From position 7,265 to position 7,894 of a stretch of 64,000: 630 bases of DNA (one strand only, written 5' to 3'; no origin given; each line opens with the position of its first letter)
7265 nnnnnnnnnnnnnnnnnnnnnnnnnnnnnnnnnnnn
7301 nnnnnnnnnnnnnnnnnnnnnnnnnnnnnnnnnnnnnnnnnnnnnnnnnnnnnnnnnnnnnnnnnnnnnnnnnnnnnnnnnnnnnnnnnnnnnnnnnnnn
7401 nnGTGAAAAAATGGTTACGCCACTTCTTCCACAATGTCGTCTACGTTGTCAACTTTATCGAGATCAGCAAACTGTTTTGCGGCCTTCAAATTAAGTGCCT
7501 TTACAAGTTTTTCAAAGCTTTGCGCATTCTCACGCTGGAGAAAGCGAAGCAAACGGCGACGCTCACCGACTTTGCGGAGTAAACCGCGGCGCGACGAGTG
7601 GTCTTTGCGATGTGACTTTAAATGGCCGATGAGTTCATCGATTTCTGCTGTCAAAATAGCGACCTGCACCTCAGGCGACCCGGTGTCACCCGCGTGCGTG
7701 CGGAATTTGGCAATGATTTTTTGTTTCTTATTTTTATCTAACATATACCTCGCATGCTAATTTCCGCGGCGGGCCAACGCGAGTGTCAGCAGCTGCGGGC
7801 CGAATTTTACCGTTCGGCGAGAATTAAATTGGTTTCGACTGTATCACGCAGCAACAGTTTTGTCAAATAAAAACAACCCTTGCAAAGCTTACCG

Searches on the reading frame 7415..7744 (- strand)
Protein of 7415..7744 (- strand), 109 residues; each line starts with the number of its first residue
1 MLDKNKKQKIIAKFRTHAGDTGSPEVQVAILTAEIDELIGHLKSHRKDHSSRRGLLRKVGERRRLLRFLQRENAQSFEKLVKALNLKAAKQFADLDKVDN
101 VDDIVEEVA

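Call 8: search_protein_families(library=pfam, proteins=[window:7415-7744:-])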
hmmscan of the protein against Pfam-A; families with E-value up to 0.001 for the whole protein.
window:7415-7744:- (109 aa): 1 family
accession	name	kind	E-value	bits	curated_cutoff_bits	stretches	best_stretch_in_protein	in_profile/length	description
PF00312.27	Ribosomal_S15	-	1e-30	106.1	31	1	7-87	1-81/81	Ribosomal protein S15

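Call 11: find_homologous_proteins(query=window:7415-7744:-, max_evalue=1e-10)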
Query window:7415-7744:- (109 aa): 7961 proteins with E <= 1e-10 among 8000 candidates; the best 120 are listed.
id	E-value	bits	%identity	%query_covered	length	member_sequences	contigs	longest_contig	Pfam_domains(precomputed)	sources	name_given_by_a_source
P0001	1.5e-54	200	95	89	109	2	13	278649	PF00312.28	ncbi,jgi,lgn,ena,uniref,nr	ncbi:MAG: 30S ribosomal protein S15 [Candidatus Magasanikbacteria bacterium RIFCSPHIGHO2_01_FULL_50_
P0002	6.2e-53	195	93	98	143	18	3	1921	PF00312.28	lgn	-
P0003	1.5e-52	194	91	90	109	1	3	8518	PF00312.28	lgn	-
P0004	3.3e-52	193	86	100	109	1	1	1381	PF00312.28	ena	-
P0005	5.1e-52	192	88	100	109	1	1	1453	PF00312.28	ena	-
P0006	2.6e-51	190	85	100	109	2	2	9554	PF00312.28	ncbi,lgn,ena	-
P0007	3.2e-50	186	83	100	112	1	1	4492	PF00312.28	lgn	-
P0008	5.3e-50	185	90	89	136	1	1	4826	PF00312.28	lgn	-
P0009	5.7e-50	185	90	91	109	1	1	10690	PF00312.28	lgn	-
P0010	2.1e-49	184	83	100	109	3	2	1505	PF00312.28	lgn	-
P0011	3.2e-49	183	85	100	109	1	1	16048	PF00312.28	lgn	-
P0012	1.0e-47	178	84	94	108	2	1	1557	PF00312.28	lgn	-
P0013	2.1e-45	171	81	98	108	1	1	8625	PF00312.28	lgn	-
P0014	5.3e-45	169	85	86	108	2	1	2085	PF00312.28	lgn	-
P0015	1.1e-39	152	70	98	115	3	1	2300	PF00312.28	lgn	-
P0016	2.3e-39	151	76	84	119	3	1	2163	PF00312.28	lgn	-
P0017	5.6e-39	150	68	99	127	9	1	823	PF00312.28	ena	-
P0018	8.3e-39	150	70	100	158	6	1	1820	PF00312.28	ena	-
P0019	9.9e-39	149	78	84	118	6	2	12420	PF00312.28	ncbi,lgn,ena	-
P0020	1.2e-38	149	75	84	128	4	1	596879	PF00312.28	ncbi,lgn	-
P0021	1.5e-38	149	75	84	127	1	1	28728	PF00312.28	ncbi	-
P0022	1.9e-38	148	72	99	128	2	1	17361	PF00312.28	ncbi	-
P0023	3.1e-38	148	70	100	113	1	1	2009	PF00312.28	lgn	-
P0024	3.3e-38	148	71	98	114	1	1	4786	PF00312.28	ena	-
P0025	3.6e-38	148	69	98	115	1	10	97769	PF00312.28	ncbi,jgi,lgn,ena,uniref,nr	ncbi:MAG: 30S ribosomal protein S15 [Candidatus Magasanikbacteria bacterium GW2011_GWA2_56_11]|unire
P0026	5.4e-38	147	75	84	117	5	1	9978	PF00312.28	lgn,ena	-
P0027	5.9e-38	147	79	71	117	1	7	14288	PF00312.28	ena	-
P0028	6.0e-38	147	74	84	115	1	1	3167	PF00312.28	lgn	-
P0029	7.0e-38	147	74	94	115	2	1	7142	PF00312.28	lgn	-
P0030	7.1e-38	147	70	97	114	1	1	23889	PF00312.28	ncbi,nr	ncbi:30S ribosomal protein S15 [Candidatus Parcubacteria bacterium]|nr:MAG: 30S ribosomal protein S1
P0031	7.8e-38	146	70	97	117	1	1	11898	PF00312.28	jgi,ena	-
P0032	8.7e-38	146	80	86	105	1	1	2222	PF00312.28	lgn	-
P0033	1.1e-37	146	79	72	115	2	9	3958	PF00312.28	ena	-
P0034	1.1e-37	146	70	100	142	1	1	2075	PF00312.28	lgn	-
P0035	1.2e-37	146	73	93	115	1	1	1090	PF00312.28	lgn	-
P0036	1.9e-37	145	71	81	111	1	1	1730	PF00312.28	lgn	-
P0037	2.0e-37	145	75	84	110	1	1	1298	PF00312.28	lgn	-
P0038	2.0e-37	145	67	100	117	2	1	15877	PF00312.28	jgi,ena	-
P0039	2.3e-37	145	77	74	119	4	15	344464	PF00312.28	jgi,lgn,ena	jgi:small subunit ribosomal protein S15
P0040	2.4e-37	145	78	74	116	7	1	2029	PF00312.28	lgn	-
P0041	2.5e-37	145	75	84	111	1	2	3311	PF00312.28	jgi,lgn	jgi:small subunit ribosomal protein S15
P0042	2.6e-37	145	77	84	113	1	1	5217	PF00312.28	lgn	-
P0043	2.7e-37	145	78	74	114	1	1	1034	PF00312.28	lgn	-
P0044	2.8e-37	145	70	93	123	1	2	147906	PF00312.28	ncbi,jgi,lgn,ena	-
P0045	3.9e-37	144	72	94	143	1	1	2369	PF00312.28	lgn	-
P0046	4.1e-37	144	78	72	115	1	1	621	PF00312.28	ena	-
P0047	6.1e-37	144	79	72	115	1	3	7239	PF00312.28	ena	-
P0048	6.5e-37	144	76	84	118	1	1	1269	PF00312.28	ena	-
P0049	8.7e-37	143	75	84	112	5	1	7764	PF00312.28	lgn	-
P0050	9.2e-37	143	71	94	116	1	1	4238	PF00312.28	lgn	-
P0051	9.9e-37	143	78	72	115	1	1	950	PF00312.28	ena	-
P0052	1.0e-36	143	74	84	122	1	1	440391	PF00312.28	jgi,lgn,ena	-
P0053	1.2e-36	143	70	98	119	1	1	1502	PF00312.28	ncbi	-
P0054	1.4e-36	142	77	72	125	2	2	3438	PF00312.28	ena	-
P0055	1.6e-36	142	75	84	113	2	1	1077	PF00312.28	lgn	-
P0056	1.7e-36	142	79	74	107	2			PF00312.28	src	-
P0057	1.9e-36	142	77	74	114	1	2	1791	PF00312.28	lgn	-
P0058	2.2e-36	142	76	84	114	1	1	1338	PF00312.28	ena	-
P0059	3.4e-36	141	77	74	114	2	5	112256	PF00312.28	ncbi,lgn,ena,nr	ncbi:MAG TPA: 30S ribosomal protein S15 [Candidatus Magasanikbacteria bacterium]|nr:30S ribosomal pr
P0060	3.7e-36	141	75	84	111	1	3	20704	PF00312.28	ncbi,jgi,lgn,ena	-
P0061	3.9e-36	141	69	93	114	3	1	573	PF00312.28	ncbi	-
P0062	5.4e-36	141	69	92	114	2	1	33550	PF00312.28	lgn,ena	-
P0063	5.5e-36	141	78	72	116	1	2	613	PF00312.28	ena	-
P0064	6.9e-36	140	69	93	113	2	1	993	PF00312.28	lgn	-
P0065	6.9e-36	140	62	98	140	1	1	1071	PF00312.28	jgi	jgi:small subunit ribosomal protein S15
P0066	7.1e-36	140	75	74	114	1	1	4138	PF00312.28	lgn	-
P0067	9.5e-36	140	82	72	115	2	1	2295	PF00312.28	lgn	-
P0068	1.2e-35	139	71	73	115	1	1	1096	PF00312.28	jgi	jgi:small subunit ribosomal protein S15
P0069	1.3e-35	139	74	87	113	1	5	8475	PF00312.28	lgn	-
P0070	1.3e-35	139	77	71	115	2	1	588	PF00312.28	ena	-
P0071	1.5e-35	139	82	72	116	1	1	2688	PF00312.28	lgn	-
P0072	1.5e-35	139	74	74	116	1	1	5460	PF00312.28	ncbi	-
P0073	1.9e-35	139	76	72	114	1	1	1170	PF00312.28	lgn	-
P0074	2.4e-35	139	71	91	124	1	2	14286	PF00312.28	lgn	-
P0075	2.5e-35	138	63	97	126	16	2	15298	PF00312.28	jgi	-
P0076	2.9e-35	138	68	93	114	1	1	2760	PF00312.28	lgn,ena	-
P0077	3.0e-35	138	65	98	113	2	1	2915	PF00312.28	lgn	-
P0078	3.3e-35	138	70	94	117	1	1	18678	PF00312.28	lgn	-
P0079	3.5e-35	138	78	72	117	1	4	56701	PF00312.28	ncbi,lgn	-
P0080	4.0e-35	138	69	93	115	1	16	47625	PF00312.28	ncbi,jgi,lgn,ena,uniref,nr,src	ncbi:MAG: 30S ribosomal protein S15 [Candidatus Magasanikbacteria bacterium RIFCSPHIGHO2_01_FULL_41_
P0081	4.2e-35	138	73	87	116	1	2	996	PF00312.28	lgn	-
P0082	4.4e-35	138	78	72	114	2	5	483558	PF00312.28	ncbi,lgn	-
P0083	4.7e-35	138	80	60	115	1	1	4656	PF00312.28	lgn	-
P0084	4.9e-35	138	67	98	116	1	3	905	PF00312.28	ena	-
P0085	5.1e-35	137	76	72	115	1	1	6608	PF00312.28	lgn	-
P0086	5.1e-35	137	74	84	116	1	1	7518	PF00312.28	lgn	-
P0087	5.6e-35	137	74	86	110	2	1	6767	PF00312.28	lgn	-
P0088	5.8e-35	137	75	74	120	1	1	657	PF00312.28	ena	-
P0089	5.9e-35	137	74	83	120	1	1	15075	PF00312.28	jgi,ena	-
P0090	6.0e-35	137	65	97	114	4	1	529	PF00312.28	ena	-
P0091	7.0e-35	137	68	86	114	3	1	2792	PF00312.28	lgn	-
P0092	7.0e-35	137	57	85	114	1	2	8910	PF00312.28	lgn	-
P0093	7.3e-35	137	66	94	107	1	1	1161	PF00312.28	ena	-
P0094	7.3e-35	137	72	85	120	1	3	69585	PF00312.28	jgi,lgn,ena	jgi:small subunit ribosomal protein S15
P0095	8.9e-35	137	63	98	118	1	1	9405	PF00312.28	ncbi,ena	-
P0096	9.2e-35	137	77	72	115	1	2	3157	PF00312.28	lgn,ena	-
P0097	9.7e-35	137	77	74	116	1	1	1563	PF00312.28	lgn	-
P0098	1.0e-34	137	66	98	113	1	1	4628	PF00312.28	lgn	-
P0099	1.1e-34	136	66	100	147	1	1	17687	PF00312.28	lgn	-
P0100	1.2e-34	136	64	98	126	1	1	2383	PF00312.28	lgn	-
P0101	1.2e-34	136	66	97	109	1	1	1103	PF00312.28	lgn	-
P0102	1.3e-34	136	77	72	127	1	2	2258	PF00312.28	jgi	-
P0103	1.3e-34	136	72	87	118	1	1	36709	PF00312.28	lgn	-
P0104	1.5e-34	136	75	72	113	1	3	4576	PF00312.28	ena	-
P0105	1.6e-34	136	70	89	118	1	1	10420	PF00312.28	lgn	-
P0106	1.7e-34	136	75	74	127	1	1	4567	PF00312.28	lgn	-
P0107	1.8e-34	136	64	98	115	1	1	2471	PF00312.28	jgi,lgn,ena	-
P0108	1.8e-34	136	67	97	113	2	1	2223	PF00312.28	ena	-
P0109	1.8e-34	136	72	88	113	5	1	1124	PF00312.28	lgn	-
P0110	1.9e-34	136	72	84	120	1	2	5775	PF00312.28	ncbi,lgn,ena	-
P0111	2.0e-34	136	71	83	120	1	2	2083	PF00312.28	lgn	-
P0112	2.0e-34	136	76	72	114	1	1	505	PF00312.28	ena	-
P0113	2.3e-34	135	76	72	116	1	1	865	PF00312.28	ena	-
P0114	2.7e-34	135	65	98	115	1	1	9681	PF00312.28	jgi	-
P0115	2.7e-34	135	66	97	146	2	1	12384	PF00312.28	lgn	-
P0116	2.9e-34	135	74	74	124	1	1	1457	PF00312.28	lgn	-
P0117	2.9e-34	135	68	97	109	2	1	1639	PF00312.28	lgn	-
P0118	3.0e-34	135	76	72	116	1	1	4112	PF00312.28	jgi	jgi:small subunit ribosomal protein S15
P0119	3.5e-34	135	74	83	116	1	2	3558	PF00312.28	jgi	jgi:small subunit ribosomal protein S15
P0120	3.6e-34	135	65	99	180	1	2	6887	PF00312.28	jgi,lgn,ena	-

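Call 12: find_encoding_contigs(protein=P0001, flank=2500, max_places=6)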
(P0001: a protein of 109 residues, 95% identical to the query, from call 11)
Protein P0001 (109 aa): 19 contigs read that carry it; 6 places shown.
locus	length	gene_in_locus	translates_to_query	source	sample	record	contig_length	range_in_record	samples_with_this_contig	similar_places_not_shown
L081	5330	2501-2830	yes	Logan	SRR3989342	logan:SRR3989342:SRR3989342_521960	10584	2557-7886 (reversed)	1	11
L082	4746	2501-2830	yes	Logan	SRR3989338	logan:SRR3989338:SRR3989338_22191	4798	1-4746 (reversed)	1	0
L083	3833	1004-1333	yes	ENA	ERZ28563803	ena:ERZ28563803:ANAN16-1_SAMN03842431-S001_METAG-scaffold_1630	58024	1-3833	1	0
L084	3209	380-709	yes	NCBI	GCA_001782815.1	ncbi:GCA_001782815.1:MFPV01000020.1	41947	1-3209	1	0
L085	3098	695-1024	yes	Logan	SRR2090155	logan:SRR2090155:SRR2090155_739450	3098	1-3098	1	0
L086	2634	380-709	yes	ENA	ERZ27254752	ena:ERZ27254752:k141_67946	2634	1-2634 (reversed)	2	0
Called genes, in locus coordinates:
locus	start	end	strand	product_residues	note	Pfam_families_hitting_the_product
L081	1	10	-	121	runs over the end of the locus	PF01258:zf-dskA_traR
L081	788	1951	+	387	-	PF01170:UPF0020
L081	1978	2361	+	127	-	PF13473:Cupredoxin_1, PF00116:COX2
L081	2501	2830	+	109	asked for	PF00312:Ribosomal_S15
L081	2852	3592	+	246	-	PF01936:NYN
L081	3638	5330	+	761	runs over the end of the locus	PF01138:RNase_PH, PF03725:RNase_PH_C, PF01138:RNase_PH, PF00013:KH_1, PF00575:S1, PF24685:OB_RRP5_4th (faint)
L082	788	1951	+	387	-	PF01170:UPF0020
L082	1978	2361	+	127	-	PF13473:Cupredoxin_1, PF00116:COX2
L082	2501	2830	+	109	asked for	PF00312:Ribosomal_S15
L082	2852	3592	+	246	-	PF01936:NYN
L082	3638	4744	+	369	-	?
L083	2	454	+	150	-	?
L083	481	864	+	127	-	PF13473:Cupredoxin_1, PF00116:COX2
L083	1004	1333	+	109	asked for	PF00312:Ribosomal_S15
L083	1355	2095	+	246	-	PF01936:NYN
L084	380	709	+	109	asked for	PF00312:Ribosomal_S15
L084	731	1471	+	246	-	PF01936:NYN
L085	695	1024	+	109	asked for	PF00312:Ribosomal_S15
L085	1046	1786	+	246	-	PF01936:NYN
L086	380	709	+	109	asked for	PF00312:Ribosomal_S15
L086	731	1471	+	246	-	PF01936:NYN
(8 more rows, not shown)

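Call 13: find_encoding_contigs(protein=P0003, flank=2500, max_places=3)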
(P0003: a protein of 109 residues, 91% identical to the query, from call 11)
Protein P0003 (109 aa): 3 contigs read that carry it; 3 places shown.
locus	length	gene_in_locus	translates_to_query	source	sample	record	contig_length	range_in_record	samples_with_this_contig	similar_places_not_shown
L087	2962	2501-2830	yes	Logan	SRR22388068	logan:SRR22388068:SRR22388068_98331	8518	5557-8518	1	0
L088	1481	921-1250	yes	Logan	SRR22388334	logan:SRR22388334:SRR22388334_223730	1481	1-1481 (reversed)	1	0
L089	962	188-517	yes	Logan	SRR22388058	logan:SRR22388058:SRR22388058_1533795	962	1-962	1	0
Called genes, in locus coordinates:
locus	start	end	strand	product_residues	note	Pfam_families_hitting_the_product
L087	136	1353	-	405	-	PF01170:UPF0020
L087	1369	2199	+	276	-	PF01434:Peptidase_M41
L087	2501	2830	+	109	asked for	PF00312:Ribosomal_S15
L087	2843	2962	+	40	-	?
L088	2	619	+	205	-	?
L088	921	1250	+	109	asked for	PF00312:Ribosomal_S15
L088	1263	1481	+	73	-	?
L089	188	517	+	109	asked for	PF00312:Ribosomal_S15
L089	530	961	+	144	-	?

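Call 14: find_encoding_contigs(protein=P0006, flank=2500, max_places=3)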
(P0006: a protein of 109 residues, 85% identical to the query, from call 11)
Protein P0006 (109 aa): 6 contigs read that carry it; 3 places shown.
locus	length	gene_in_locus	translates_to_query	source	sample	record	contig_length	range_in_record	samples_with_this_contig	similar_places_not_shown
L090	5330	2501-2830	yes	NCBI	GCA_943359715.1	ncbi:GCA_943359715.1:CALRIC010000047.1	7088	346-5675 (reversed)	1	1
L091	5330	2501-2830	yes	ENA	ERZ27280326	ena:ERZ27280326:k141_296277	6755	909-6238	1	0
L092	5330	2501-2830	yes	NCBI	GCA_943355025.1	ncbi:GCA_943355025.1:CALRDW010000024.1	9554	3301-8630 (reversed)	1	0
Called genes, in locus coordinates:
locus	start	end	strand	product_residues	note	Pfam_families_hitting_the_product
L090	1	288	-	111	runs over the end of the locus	PF22296:bAvd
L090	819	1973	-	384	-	PF01170:UPF0020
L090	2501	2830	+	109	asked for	PF00312:Ribosomal_S15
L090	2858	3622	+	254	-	PF01936:NYN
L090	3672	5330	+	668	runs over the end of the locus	?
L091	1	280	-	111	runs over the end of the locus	PF22296:bAvd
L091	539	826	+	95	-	-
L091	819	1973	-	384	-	PF01170:UPF0020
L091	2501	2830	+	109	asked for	PF00312:Ribosomal_S15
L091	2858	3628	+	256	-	PF01936:NYN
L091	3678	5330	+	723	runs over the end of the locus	?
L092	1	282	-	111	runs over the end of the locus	PF22296:bAvd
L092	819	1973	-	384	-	PF01170:UPF0020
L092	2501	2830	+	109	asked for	PF00312:Ribosomal_S15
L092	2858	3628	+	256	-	PF01936:NYN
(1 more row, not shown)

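Call 17: find_encoding_contigs(protein=window:7415-7744:-, flank=2500, max_places=10)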
Protein window:7415-7744:- (109 aa): 3 contigs read that carry it; 3 places shown.
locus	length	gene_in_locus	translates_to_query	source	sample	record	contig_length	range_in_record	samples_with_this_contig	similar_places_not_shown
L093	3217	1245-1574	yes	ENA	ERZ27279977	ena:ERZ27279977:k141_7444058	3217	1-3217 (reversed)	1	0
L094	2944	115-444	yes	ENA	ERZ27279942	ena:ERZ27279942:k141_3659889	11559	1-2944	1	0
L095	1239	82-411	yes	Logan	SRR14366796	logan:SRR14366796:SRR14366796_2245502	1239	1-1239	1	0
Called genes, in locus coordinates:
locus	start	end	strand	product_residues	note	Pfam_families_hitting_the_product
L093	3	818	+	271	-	?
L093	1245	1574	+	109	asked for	PF00312:Ribosomal_S15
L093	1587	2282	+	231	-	PF01936:NYN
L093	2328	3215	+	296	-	?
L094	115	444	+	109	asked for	PF00312:Ribosomal_S15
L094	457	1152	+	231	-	PF01936:NYN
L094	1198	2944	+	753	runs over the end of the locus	PF01138:RNase_PH, PF03725:RNase_PH_C, PF01138:RNase_PH, PF00013:KH_1, PF00575:S1, PF24685:OB_RRP5_4th (faint)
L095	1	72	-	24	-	?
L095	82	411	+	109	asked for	PF00312:Ribosomal_S15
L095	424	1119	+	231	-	PF01936:NYN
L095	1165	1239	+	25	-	?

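Call 18: find_encoding_contigs(protein=P0002, flank=2500, max_places=4)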
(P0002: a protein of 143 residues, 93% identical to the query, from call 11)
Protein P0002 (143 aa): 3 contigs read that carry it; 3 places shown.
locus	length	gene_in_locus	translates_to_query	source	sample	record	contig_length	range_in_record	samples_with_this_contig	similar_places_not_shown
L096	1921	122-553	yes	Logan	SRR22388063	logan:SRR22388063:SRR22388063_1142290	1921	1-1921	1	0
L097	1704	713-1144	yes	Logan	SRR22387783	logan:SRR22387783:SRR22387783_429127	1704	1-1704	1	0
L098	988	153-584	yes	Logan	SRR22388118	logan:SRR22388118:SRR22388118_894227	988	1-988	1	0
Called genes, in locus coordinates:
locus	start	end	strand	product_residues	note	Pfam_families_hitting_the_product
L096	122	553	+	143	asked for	PF00312:Ribosomal_S15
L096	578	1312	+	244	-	PF01936:NYN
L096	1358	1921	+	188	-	?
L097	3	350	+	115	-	?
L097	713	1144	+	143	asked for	PF00312:Ribosomal_S15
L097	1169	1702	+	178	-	?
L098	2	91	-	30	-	?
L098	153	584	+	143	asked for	PF00312:Ribosomal_S15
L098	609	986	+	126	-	?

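Call 19: find_encoding_contigs(protein=P0009, flank=2500, max_places=3)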
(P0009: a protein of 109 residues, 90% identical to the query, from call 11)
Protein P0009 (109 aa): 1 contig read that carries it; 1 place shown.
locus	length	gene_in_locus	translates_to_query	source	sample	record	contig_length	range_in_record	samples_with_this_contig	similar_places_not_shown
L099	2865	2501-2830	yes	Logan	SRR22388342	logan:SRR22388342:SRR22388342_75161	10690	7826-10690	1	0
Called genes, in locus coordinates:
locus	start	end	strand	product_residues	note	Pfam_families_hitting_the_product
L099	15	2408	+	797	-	PF15902:Sortilin-Vps10 (faint), PF14870:PSII_BNR (weak), PF02369:Big_1, PF09134:Invasin_D3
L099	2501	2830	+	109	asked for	PF00312:Ribosomal_S15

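Call 26: find_related_loci(query=window:7415-7744:-, collection=metagenome_contigs, flank=2500)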
Query window:7415-7744:- (109 aa) in metagenome_contigs; peptide patterns used: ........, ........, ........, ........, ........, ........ (x = any residue, [..] = any of these).
600 stretches matched a pattern (row limit reached: there are more); 593 encode a relative of the query (tblastn E <= 1e-3); the best 80 are kept; 80 distinct loci.
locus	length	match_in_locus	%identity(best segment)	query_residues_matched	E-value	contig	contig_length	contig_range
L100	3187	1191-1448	66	1-86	2e-32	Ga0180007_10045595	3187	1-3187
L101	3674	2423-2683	61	1-87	2e-30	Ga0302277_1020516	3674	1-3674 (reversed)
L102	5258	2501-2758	58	2-87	4e-30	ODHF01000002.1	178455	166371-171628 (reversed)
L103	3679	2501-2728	61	2-77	3e-28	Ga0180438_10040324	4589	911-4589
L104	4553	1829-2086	55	2-87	8e-28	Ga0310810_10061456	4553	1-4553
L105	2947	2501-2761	57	1-87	4e-28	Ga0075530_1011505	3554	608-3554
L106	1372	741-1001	53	1-87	6e-28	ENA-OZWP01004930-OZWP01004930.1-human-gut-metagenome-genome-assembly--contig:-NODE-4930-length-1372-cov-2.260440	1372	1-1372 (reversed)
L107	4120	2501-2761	55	1-87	1e-27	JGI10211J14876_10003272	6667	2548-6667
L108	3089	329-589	54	1-87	5e-27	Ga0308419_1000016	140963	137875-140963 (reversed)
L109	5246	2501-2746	56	6-87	5e-27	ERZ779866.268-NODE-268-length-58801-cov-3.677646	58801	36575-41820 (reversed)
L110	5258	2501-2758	53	2-87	5e-27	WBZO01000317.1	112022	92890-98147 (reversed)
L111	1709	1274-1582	47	2-102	6e-27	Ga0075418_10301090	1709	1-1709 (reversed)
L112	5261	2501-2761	51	1-87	6e-27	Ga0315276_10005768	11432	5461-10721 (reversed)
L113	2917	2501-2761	54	1-87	7e-27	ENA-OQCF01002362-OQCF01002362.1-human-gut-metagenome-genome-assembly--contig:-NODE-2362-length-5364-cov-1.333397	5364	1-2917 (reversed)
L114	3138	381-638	57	1-86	6e-27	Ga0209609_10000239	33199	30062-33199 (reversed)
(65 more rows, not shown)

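Call 28: find_encoding_contigs(protein=P0008, flank=2500, max_places=3)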
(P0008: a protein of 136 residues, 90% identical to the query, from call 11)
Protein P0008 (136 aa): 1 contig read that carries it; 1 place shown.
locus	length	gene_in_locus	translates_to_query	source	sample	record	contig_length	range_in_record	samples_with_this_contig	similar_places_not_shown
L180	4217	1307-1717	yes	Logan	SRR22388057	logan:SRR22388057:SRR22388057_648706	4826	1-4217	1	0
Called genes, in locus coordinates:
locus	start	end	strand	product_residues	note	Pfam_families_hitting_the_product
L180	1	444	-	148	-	?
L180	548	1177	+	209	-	PF03559:Hexose_dehydrat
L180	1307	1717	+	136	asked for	PF00312:Ribosomal_S15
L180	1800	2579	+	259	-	PF01936:NYN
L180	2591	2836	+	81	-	-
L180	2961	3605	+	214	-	-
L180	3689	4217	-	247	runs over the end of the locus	PF01978:TrmB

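Call 29: find_encoding_contigs(protein=P0011, flank=2500, max_places=3)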
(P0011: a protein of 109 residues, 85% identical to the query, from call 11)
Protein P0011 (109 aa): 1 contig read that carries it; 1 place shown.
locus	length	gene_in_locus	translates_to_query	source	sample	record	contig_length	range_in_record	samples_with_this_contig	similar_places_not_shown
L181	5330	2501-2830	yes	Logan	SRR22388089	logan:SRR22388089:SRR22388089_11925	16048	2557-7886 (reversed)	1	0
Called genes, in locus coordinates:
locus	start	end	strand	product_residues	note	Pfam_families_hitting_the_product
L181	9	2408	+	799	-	PF14870:PSII_BNR (weak), PF15902:Sortilin-Vps10 (faint), PF14870:PSII_BNR (weak), PF02369:Big_1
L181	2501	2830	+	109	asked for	PF00312:Ribosomal_S15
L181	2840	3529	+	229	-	PF01936:NYN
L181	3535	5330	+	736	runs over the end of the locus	PF01138:RNase_PH, PF03725:RNase_PH_C, PF01138:RNase_PH, PF00013:KH_1, PF00575:S1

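Call 30: find_encoding_contigs(protein=P0007, flank=2500, max_places=3)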
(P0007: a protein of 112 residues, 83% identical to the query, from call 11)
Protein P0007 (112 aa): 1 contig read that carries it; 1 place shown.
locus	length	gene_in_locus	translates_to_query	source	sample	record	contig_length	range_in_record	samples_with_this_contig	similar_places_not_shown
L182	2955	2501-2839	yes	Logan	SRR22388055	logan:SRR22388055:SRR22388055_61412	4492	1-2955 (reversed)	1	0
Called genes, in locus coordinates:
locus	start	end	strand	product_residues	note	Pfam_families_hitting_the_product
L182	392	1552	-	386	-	PF01170:UPF0020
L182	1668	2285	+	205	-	PF03559:Hexose_dehydrat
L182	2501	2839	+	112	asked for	PF00312:Ribosomal_S15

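Call 34: find_encoding_contigs(protein=P0004, flank=2500, max_places=3)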
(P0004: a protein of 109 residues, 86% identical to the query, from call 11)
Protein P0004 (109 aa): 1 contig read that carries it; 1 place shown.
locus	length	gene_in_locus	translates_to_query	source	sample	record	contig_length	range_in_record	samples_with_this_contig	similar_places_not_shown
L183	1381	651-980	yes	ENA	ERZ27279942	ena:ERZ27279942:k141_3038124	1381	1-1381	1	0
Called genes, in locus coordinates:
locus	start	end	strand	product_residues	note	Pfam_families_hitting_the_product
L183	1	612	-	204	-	?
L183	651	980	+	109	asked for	PF00312:Ribosomal_S15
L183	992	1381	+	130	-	?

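Call 35: find_encoding_contigs(protein=P0005, flank=2500, max_places=3)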
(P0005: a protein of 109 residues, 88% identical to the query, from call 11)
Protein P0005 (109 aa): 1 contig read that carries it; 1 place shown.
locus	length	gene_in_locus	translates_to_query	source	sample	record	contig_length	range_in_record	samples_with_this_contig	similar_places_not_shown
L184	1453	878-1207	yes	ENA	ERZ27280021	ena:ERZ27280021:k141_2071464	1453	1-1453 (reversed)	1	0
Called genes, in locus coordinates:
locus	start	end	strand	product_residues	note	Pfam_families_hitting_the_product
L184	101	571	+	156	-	-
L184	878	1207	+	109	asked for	PF00312:Ribosomal_S15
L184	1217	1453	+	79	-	?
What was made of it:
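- The slot's content differs in almost every relative (calls 12-14, 19, 28-30, 34-35).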

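Call 39: find_homologous_proteins(query=L081:1978-2358:+, max_evalue=0.00001)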
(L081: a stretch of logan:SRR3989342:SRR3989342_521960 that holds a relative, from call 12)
Query L081:1978-2358:+ (127 aa): 2 proteins with E <= 0.00001 among 17 candidates.
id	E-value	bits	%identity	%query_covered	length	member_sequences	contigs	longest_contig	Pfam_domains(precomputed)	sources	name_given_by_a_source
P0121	5.1e-80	284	100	100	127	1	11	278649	PF13473.13,PF00116.27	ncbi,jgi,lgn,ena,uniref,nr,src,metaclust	ncbi:MAG: hypothetical protein A3C15_02045 [Candidatus Magasanikbacteria bacterium RIFCSPHIGHO2_02_F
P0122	6.0e-37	145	55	90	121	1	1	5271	PF13473.13,PF00116.27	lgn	-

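Call 41: find_encoding_contigs(protein=P0122, flank=3000, max_places=3)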
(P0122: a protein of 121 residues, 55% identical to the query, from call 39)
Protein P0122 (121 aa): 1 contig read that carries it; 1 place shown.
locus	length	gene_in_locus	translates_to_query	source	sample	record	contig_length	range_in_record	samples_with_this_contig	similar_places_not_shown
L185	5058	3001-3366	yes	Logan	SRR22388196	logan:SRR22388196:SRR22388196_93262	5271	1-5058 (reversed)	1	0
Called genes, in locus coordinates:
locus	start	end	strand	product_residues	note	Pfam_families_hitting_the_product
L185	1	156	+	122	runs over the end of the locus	?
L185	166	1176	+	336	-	PF01073:3Beta_HSD, PF01370:Epimerase, PF02719:Polysacc_synt_2, PF04321:RmlD_sub_bind, PF05368:NmrA, PF08659:KR (weak), PF16363:GDP_Man_Dehyd, PF13460:NAD_binding_10, +2 more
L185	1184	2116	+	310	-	PF00535:Glycos_transf_2, PF13641:Glyco_tranf_2_3 (weak)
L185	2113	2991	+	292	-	PF04794:YdjC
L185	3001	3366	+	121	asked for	PF13473:Cupredoxin_1, PF00116:COX2 (weak)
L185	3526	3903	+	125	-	-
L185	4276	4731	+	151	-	PF00164:Ribosom_S12_S23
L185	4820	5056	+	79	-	?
